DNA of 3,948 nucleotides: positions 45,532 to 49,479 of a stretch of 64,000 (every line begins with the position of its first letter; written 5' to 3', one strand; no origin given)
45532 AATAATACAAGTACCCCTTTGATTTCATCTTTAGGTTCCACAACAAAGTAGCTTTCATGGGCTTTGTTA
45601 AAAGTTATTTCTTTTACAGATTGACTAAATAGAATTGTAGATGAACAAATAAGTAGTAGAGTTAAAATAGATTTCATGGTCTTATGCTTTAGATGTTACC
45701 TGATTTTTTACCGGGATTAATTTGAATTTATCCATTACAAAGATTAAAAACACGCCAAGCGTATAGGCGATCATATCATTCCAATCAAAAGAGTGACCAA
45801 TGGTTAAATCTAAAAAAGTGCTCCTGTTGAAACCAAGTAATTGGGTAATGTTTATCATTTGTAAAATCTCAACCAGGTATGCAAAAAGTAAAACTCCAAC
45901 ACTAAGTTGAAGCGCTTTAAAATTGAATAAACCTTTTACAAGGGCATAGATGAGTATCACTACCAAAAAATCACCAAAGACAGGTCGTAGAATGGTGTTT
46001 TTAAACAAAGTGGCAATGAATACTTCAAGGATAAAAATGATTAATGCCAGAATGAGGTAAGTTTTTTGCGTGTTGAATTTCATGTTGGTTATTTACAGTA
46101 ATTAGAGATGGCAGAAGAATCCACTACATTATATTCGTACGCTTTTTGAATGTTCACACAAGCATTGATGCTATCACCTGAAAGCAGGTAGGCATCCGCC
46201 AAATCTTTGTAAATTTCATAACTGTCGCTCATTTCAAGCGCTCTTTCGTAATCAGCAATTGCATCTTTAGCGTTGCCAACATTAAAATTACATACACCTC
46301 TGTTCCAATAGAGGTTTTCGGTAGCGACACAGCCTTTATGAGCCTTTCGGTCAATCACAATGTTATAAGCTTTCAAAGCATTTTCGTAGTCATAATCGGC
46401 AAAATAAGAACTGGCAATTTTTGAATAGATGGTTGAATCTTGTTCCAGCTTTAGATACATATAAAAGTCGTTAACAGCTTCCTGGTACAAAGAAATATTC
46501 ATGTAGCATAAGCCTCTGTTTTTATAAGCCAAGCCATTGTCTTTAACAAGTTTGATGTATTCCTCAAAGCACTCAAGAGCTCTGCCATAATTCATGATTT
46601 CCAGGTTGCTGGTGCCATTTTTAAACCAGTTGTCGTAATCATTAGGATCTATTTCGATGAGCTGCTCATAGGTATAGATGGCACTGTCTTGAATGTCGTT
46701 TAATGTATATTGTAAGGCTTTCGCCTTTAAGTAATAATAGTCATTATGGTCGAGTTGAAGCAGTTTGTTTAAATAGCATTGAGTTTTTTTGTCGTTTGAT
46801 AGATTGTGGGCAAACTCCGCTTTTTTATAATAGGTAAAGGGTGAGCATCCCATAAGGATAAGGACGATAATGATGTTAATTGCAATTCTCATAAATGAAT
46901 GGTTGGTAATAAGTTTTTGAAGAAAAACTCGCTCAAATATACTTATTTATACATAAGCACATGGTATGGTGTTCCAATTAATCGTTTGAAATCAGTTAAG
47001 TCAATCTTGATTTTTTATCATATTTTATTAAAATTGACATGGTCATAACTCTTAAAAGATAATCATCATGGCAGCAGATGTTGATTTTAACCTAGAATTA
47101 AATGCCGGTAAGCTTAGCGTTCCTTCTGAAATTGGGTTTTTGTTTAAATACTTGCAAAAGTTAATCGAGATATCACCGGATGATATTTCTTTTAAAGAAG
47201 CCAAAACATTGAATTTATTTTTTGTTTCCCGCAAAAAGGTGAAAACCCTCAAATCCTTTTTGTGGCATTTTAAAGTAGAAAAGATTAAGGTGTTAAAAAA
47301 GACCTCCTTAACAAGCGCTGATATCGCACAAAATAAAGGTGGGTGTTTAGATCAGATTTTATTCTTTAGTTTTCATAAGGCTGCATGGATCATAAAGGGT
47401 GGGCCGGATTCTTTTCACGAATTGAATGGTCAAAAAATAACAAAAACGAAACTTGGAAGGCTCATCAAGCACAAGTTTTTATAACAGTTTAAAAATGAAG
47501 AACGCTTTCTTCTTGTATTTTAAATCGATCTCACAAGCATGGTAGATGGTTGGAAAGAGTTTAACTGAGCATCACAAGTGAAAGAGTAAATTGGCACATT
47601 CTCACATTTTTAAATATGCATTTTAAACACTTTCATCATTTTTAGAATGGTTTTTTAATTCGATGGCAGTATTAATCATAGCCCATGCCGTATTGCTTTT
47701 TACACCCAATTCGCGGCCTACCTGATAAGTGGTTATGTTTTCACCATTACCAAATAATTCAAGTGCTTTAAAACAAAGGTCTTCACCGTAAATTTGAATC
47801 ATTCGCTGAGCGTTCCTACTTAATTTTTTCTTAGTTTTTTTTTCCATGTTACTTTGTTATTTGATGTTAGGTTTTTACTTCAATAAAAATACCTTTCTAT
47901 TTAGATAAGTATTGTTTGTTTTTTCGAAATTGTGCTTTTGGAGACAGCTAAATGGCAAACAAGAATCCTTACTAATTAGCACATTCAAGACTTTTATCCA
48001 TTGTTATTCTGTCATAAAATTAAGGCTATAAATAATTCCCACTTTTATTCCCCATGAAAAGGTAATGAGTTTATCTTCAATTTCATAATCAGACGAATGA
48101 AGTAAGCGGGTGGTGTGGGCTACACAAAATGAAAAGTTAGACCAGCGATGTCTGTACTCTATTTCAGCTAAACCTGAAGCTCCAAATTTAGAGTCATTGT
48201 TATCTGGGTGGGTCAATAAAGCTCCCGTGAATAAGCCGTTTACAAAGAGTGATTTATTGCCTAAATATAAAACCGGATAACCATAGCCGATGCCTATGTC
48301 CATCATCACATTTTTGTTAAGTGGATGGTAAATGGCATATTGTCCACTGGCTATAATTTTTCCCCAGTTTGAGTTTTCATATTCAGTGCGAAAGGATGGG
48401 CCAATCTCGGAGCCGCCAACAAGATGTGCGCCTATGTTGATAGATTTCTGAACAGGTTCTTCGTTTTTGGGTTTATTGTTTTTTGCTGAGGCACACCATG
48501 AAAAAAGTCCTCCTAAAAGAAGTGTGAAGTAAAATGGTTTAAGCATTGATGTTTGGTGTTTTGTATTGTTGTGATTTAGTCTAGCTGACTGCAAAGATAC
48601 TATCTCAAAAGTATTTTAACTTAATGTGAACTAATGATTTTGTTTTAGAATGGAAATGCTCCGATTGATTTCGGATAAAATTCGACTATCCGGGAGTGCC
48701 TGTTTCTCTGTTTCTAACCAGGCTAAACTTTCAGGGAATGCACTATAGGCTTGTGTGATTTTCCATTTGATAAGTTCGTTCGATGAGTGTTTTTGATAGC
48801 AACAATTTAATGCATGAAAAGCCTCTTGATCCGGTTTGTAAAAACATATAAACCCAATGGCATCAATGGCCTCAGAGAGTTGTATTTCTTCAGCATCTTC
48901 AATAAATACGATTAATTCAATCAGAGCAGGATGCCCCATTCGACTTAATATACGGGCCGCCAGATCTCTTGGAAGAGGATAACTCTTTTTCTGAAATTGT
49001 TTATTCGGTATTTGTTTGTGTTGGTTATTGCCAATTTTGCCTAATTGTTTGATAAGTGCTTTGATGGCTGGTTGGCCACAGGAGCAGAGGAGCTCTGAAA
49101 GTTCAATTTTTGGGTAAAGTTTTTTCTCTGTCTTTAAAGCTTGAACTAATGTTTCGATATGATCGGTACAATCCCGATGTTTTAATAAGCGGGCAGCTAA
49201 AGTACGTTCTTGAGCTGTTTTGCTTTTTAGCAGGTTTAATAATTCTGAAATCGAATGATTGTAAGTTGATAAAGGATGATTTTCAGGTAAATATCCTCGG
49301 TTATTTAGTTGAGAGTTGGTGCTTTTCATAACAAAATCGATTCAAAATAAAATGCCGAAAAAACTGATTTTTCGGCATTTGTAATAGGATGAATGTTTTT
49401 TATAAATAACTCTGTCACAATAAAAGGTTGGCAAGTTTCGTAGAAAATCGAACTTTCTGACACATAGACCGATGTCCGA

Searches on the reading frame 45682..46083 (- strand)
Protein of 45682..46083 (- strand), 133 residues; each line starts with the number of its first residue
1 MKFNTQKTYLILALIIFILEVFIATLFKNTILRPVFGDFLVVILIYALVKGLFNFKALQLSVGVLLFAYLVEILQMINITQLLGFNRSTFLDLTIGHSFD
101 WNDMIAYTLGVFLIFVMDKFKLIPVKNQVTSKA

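Call 58: search_protein_families(library=pfam, proteins=[window:45682-46083:-], max_evalue=0.00001)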
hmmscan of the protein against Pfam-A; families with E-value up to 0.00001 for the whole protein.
window:45682-46083:- (133 aa): 1 family
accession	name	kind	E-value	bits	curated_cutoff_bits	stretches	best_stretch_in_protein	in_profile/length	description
PF10990.13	DUF2809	-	1e-21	77.8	29.3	1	29-111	3-86/86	Protein of unknown function (DUF2809)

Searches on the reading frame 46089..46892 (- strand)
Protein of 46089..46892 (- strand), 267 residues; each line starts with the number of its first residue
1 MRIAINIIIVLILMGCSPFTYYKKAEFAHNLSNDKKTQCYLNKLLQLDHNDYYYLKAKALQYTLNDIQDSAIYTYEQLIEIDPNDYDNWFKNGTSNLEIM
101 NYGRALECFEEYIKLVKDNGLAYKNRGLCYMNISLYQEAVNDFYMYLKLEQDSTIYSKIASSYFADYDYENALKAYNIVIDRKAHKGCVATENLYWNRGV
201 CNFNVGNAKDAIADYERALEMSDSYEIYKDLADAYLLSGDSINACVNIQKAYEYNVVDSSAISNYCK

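Call 58: search_protein_families(library=pfam, proteins=[window:46089-46892:-], max_evalue=0.00001)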
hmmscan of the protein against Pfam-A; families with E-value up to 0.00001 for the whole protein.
window:46089-46892:- (267 aa): 9 families
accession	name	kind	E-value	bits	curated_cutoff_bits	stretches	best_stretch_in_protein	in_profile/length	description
PF07719.23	TPR_2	-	3.2e-13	49.1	27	0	194-222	3-31/34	Tetratricopeptide repeat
PF13371.12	TPR_9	-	1.6e-12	47.7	35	0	69-117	12-60/73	Tetratricopeptide repeat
PF00515.34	TPR_1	-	3.3e-11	43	27.8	0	122-152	3-33/34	Tetratricopeptide repeat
PF13432.12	TPR_16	-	4.4e-11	43.5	32.7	0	159-224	3-63/65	Tetratricopeptide repeat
PF13424.12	TPR_12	-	1.2e-07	32.2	30.1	0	153-222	3-75/77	Tetratricopeptide repeat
PF13174.12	TPR_6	-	1.1e-06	29.3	26.3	0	158-182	5-29/33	Tetratricopeptide repeat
PF13431.12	TPR_17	-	1.4e-06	28.5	24.4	0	75-106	2-33/34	Tetratricopeptide repeat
PF13428.12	TPR_14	-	1.7e-06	28.6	23.5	0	195-233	4-43/44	Tetratricopeptide repeat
PF25575.1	TPR_BSK1_C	-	2.9e-06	27.6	42.2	0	143-227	32-112/118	Serine/threonine-protein kinase BSK1-like, TPR repeats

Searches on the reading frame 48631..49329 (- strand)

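Call 58: search_protein_families(library=pfam, proteins=[window:48631-49329:-], max_evalue=0.00001)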
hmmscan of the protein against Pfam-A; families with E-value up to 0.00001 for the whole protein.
window:48631-49329:- (232 aa): 1 family
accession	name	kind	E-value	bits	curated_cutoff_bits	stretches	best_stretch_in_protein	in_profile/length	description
PF13646.12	HEAT_2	-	3.5e-06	27.6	27.7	0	28-69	2-44/88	HEAT repeats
